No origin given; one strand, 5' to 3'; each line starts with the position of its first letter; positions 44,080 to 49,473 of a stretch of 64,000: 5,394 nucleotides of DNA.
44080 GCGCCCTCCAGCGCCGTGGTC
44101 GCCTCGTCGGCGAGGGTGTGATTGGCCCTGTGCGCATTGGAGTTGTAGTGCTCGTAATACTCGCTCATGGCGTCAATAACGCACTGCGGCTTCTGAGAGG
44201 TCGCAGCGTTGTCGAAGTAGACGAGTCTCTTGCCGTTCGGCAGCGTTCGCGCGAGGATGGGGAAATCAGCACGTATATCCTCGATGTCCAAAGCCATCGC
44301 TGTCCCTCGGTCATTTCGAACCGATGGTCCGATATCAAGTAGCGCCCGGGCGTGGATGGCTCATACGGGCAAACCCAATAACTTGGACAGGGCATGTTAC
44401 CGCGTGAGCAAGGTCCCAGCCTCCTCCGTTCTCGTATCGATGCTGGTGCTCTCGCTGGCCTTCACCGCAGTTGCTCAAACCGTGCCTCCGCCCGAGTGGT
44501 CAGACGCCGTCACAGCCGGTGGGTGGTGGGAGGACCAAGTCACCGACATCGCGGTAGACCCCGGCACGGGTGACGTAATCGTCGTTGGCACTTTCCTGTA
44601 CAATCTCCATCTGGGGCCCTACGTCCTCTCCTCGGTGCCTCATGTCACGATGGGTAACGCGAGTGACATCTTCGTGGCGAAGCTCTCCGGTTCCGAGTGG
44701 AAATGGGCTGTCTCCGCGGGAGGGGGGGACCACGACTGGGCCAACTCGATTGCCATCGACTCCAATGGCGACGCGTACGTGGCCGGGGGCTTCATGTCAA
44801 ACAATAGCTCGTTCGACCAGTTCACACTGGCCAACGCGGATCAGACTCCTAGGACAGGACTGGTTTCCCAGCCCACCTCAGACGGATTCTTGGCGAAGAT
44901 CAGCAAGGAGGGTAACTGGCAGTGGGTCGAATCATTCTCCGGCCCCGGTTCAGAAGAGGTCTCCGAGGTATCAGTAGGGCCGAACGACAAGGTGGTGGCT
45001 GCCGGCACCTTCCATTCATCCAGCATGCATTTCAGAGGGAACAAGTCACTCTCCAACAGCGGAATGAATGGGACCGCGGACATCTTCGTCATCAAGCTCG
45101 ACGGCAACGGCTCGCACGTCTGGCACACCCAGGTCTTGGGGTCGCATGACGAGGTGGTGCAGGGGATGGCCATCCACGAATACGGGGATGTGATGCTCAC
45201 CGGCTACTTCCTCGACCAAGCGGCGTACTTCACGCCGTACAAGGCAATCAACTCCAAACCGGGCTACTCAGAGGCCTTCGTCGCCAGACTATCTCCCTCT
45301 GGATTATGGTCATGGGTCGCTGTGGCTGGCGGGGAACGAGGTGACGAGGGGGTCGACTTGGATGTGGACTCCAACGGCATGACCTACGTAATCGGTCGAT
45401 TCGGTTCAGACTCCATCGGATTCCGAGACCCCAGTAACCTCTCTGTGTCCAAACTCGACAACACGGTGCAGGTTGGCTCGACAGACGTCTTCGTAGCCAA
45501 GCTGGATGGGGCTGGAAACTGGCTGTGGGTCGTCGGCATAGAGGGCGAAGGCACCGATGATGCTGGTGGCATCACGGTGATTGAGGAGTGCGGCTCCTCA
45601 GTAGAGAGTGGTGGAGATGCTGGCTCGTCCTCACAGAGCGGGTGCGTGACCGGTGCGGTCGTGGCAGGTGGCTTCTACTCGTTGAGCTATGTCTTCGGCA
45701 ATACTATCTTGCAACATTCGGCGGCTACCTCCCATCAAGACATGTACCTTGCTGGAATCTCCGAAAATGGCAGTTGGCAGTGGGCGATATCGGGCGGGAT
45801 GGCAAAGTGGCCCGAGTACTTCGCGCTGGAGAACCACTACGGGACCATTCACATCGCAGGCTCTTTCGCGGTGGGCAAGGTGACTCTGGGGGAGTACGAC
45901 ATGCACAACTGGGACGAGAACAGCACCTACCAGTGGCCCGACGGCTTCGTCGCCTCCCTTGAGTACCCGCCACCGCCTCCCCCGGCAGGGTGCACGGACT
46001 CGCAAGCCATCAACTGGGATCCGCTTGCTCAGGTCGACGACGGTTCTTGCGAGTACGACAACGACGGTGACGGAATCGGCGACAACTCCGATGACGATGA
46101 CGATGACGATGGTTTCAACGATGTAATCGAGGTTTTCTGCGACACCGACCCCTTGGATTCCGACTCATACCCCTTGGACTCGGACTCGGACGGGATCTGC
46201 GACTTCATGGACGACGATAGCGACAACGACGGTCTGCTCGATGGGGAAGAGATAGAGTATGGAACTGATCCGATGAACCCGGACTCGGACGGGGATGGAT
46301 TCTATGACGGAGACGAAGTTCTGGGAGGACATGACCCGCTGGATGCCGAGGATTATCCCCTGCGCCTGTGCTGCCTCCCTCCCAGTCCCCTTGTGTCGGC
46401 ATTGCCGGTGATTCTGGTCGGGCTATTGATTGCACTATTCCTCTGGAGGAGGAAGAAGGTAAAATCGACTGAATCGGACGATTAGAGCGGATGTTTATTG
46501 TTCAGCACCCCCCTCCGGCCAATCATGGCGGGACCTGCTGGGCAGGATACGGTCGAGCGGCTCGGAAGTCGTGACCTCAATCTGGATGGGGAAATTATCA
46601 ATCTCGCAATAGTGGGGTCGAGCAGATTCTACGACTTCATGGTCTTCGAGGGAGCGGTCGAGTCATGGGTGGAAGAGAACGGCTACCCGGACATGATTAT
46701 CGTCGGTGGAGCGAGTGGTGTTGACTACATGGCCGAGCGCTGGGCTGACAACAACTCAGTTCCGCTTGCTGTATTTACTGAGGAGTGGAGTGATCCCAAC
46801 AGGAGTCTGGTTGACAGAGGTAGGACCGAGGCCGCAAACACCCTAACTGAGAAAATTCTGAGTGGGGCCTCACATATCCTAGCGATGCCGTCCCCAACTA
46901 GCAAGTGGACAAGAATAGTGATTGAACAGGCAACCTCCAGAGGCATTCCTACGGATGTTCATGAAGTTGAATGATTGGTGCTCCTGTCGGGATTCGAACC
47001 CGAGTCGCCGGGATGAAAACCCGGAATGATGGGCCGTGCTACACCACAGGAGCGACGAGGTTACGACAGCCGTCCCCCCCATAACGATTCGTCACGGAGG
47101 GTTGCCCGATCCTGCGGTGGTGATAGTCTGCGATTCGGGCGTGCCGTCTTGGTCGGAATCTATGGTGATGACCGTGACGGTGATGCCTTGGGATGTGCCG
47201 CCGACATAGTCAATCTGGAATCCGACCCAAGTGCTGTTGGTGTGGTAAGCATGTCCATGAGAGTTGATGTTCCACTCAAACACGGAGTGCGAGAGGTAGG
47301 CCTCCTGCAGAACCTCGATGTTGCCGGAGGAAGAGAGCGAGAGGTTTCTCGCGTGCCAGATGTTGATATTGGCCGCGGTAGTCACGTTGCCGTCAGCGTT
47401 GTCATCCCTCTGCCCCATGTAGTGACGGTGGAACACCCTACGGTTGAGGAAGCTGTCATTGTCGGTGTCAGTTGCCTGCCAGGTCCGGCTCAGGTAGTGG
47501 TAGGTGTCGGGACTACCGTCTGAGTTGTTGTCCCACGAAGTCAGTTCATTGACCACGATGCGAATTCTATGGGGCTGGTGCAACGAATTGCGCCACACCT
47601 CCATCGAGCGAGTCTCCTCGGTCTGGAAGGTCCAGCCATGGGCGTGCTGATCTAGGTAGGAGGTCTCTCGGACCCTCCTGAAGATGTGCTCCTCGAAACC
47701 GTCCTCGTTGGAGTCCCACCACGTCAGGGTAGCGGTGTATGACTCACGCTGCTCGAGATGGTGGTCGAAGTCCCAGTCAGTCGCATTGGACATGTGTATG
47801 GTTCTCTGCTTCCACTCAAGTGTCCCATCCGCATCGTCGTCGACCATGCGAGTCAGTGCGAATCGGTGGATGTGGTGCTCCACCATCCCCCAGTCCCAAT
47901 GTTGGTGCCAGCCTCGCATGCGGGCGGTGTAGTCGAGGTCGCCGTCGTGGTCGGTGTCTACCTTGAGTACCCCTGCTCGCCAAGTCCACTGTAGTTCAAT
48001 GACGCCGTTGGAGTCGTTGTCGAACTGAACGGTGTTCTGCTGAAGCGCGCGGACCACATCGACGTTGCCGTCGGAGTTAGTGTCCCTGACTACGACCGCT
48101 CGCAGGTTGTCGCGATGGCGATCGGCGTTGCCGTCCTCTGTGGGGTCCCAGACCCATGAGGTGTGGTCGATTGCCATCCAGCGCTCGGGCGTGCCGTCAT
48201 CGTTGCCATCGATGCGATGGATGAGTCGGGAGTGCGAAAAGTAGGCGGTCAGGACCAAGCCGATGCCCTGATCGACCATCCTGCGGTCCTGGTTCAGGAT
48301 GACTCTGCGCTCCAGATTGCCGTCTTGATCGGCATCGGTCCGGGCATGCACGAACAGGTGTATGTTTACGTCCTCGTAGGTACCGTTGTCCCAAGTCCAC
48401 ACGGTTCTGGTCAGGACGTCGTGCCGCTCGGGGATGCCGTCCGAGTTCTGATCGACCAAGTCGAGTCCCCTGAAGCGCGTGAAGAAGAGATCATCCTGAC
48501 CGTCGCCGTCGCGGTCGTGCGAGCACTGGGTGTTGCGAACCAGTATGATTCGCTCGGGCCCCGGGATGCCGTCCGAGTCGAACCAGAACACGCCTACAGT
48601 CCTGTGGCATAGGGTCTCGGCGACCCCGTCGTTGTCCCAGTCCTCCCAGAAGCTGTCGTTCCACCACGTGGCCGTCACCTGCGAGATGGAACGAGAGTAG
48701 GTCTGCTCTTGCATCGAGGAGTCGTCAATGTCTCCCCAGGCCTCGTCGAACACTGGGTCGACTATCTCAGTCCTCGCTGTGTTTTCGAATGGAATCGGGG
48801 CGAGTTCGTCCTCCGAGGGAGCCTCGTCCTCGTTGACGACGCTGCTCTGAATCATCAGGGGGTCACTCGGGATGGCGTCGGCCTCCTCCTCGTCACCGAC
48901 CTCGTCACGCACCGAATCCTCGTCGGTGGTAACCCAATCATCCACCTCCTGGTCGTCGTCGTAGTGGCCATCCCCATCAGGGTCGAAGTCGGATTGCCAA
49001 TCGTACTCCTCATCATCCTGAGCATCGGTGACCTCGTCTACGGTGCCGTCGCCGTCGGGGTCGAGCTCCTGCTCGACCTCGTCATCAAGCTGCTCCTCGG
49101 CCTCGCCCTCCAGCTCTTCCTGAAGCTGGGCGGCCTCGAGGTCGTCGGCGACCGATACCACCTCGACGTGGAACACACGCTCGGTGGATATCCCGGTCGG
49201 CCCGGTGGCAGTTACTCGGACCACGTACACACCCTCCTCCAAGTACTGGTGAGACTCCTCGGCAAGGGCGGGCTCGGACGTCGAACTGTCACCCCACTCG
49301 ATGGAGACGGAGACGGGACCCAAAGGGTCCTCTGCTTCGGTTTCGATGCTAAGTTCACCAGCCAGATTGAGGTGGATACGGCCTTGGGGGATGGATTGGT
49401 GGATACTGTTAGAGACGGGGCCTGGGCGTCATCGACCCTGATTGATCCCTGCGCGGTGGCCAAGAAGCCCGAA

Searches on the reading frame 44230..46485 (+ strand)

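Call 27: search_protein_families(library=pfam, proteins=[window:44230-46485:+], max_evalue=0.001)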
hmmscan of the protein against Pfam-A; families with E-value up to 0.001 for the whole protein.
window:44230-46485:+ (751 aa): 2 families
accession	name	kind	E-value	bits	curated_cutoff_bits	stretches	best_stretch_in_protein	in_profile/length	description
PF18884.5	TSP3_bac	-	1.7e-08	34.6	25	1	663-684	1-22/22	Bacterial TSP3 repeat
PF06739.17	SBBP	-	5.4e-06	26.7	20.5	1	164-186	8-30/38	Beta-propeller repeat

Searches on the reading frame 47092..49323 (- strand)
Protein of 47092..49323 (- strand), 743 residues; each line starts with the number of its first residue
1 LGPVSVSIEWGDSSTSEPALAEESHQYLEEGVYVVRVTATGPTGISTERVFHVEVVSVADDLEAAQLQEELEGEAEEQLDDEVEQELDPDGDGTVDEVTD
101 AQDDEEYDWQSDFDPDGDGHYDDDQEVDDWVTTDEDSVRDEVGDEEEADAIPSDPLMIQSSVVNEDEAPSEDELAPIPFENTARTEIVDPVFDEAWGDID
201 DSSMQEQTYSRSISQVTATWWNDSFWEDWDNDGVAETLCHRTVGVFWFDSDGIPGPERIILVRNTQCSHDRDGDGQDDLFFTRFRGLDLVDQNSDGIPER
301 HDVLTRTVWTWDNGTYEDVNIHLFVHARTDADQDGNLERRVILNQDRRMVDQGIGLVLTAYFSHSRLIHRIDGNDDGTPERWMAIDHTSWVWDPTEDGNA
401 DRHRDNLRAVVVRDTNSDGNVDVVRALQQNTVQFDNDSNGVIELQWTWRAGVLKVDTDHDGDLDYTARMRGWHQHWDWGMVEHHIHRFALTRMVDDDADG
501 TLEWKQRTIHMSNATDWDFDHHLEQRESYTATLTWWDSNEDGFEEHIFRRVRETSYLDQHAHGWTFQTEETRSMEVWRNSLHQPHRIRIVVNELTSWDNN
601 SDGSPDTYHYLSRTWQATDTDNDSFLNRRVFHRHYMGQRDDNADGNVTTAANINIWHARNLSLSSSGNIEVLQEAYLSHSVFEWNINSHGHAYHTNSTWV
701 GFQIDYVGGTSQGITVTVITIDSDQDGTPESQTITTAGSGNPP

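Call 78: search_protein_families(library=pfam, proteins=[window:47092-49323:-], max_evalue=0.001)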
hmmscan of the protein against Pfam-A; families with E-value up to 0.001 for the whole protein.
window:47092-49323:- (743 aa): 1 family
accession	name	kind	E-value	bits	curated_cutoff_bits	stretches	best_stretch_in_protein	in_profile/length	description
PF18911.6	PKD_4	-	0.00034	21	27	0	3-53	34-83/85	PKD domain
